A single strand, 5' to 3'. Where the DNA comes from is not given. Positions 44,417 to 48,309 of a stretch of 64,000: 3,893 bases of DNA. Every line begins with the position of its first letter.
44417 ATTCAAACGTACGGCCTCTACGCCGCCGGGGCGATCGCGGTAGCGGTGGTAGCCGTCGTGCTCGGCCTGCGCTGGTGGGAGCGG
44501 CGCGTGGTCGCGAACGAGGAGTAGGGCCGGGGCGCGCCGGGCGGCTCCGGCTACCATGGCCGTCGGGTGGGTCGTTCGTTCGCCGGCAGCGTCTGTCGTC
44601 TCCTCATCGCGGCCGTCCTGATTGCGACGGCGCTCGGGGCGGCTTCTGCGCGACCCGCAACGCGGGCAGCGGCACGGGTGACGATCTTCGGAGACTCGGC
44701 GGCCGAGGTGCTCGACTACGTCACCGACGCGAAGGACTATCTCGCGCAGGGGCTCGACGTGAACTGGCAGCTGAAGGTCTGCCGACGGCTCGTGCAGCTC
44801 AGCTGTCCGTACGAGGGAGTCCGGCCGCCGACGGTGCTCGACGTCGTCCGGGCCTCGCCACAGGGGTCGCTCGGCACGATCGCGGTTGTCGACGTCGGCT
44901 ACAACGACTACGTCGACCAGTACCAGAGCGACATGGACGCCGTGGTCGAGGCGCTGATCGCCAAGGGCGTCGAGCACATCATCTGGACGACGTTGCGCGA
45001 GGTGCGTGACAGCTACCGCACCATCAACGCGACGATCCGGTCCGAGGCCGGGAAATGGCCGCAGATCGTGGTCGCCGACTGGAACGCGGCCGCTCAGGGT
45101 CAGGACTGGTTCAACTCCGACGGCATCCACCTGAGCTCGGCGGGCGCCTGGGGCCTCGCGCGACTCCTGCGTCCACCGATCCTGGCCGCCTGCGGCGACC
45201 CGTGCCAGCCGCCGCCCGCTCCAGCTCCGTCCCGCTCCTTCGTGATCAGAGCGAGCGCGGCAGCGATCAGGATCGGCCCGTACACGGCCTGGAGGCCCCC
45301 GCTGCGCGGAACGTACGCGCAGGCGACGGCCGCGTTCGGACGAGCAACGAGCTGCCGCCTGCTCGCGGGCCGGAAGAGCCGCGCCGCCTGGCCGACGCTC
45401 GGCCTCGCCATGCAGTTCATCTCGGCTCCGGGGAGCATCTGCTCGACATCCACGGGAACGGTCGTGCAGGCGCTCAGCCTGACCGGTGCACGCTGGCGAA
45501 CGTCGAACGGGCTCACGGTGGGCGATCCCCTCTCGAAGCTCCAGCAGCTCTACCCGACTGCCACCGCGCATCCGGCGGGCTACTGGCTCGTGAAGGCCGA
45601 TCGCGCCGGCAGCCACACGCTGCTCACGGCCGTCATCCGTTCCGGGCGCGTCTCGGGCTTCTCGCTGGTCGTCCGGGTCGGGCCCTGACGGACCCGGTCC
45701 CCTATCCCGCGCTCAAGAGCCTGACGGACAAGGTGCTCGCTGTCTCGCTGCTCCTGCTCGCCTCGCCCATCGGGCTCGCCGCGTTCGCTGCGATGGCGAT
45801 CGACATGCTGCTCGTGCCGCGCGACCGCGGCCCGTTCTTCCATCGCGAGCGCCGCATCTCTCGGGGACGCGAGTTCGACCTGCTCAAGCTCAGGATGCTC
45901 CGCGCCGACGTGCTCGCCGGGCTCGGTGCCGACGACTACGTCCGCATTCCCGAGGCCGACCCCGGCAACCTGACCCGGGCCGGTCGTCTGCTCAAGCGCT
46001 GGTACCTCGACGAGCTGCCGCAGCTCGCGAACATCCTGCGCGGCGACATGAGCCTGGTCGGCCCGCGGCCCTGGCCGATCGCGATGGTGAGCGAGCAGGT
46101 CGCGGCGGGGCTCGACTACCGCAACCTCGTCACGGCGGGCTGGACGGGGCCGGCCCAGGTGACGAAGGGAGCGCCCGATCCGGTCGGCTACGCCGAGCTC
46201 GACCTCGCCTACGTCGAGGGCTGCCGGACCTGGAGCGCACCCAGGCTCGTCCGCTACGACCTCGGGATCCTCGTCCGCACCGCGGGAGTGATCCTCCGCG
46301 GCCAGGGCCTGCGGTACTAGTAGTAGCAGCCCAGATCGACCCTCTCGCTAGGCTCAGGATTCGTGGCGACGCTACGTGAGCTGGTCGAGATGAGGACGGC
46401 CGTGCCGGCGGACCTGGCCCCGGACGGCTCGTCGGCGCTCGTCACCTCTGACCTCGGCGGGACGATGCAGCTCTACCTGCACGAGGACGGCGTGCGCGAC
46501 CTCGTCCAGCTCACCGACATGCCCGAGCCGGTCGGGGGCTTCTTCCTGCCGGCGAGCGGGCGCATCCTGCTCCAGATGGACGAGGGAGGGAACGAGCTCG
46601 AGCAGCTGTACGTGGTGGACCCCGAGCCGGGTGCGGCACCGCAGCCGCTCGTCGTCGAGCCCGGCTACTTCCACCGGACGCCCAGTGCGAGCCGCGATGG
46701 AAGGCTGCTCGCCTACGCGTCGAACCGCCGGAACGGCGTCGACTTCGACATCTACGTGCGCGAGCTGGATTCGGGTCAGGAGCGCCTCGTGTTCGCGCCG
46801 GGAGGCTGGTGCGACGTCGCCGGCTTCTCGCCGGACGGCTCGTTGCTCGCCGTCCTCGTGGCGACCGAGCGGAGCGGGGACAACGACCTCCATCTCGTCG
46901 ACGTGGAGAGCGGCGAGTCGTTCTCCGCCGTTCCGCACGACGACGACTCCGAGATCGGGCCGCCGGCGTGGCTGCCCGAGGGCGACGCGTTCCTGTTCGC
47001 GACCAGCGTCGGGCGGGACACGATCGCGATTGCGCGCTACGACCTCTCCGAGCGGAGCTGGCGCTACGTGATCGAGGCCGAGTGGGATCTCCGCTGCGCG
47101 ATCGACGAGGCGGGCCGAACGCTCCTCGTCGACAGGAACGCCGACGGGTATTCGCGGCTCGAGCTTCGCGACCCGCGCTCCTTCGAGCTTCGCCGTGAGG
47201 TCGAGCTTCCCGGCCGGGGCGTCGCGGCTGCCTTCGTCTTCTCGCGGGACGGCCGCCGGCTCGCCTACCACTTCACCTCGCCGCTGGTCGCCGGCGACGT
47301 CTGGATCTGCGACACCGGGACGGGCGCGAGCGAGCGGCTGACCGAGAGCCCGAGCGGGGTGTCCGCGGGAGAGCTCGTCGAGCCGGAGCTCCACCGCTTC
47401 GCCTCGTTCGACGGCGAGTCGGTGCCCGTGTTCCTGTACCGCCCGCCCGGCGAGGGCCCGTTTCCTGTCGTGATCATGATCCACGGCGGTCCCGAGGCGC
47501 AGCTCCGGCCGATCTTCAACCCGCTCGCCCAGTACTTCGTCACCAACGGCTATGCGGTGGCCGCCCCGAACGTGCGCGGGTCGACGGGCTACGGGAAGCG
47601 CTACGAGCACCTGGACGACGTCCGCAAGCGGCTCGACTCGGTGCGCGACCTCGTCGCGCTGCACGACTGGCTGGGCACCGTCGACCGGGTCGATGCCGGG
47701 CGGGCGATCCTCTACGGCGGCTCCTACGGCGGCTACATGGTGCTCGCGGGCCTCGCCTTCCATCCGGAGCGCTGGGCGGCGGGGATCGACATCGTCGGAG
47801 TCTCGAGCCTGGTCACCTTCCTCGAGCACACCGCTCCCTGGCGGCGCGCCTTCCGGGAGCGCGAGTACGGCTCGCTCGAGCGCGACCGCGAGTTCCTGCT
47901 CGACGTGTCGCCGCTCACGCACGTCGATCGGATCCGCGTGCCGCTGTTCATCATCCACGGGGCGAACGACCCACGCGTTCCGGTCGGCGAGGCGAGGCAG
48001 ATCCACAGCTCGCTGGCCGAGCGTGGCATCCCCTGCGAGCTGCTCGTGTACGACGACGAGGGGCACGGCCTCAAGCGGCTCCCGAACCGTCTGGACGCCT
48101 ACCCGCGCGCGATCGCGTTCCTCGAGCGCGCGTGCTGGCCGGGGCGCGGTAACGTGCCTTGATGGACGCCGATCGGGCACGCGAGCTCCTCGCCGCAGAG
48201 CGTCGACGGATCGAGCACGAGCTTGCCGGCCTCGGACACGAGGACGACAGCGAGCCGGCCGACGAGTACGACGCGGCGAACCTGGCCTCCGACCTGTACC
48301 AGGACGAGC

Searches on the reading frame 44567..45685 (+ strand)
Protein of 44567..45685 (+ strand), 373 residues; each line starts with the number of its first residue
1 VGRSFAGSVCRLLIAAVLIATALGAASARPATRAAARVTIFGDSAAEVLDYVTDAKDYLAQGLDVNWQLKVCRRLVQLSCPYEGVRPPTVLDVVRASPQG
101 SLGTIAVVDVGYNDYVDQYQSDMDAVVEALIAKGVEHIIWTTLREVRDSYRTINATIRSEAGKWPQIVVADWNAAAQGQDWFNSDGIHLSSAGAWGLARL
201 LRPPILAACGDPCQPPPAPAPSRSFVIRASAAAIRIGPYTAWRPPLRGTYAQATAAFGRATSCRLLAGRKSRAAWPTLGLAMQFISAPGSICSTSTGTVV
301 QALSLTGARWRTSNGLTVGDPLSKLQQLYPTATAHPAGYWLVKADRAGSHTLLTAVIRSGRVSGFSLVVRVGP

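Call 12: search_protein_families(library=pfam, max_evalue=0.01, proteins=[window:44567-45685:+])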
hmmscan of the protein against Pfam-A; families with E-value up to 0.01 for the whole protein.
window:44567-45685:+ (373 aa): 1 family
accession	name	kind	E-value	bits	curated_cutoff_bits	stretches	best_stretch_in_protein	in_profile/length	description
PF13472.12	Lipase_GDSL_2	-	0.00013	22.9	32.9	1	41-194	2-176/178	GDSL-like Lipase/Acylhydrolase family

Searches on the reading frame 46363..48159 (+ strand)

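Call 63: search_protein_families(library=pfam, max_evalue=0.001, proteins=[window:46363-48159:+])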
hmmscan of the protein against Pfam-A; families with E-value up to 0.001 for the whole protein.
window:46363-48159:+ (599 aa): 10 families
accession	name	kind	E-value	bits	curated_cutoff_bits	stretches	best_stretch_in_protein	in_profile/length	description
PF00326.27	Peptidase_S9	-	2.4e-39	135.5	22.6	1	389-590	7-209/213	Prolyl oligopeptidase family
PF02129.25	Peptidase_S15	-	1.4e-13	51.6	23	1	350-485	1-134/262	X-Pro dipeptidyl-peptidase (S15 family)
PF00561.26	Abhydrolase_1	-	4.4e-13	49.9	25.8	1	368-502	1-128/245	alpha/beta hydrolase fold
PF20434.5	BD-FAE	-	1.2e-12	48.3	26.8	1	359-551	4-215/215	BD-FAE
PF12146.15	Hydrolase_4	-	1.1e-10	41.7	27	1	368-474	5-104/239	Serine aminopeptidase, S33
PF01738.24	DLH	-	1.2e-08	35.3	21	1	356-571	3-189/217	Dienelactone hydrolase family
PF02897.21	Peptidase_S9_N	-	3.9e-08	32.9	24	1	71-327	141-412/414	Prolyl oligopeptidase, N-terminal beta-propeller domain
PF07676.18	PD40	-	1.3e-07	31.9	20.9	0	105-132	12-38/38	WD40-like Beta Propeller Repeat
PF07224.18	Chlorophyllase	-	0.00051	19.4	26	1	354-462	29-132/301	Chlorophyllase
PF25174.1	Beta-prop_THOC3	-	0.00059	19.4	305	0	155-307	96-235/272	THOC3 beta-propeller domain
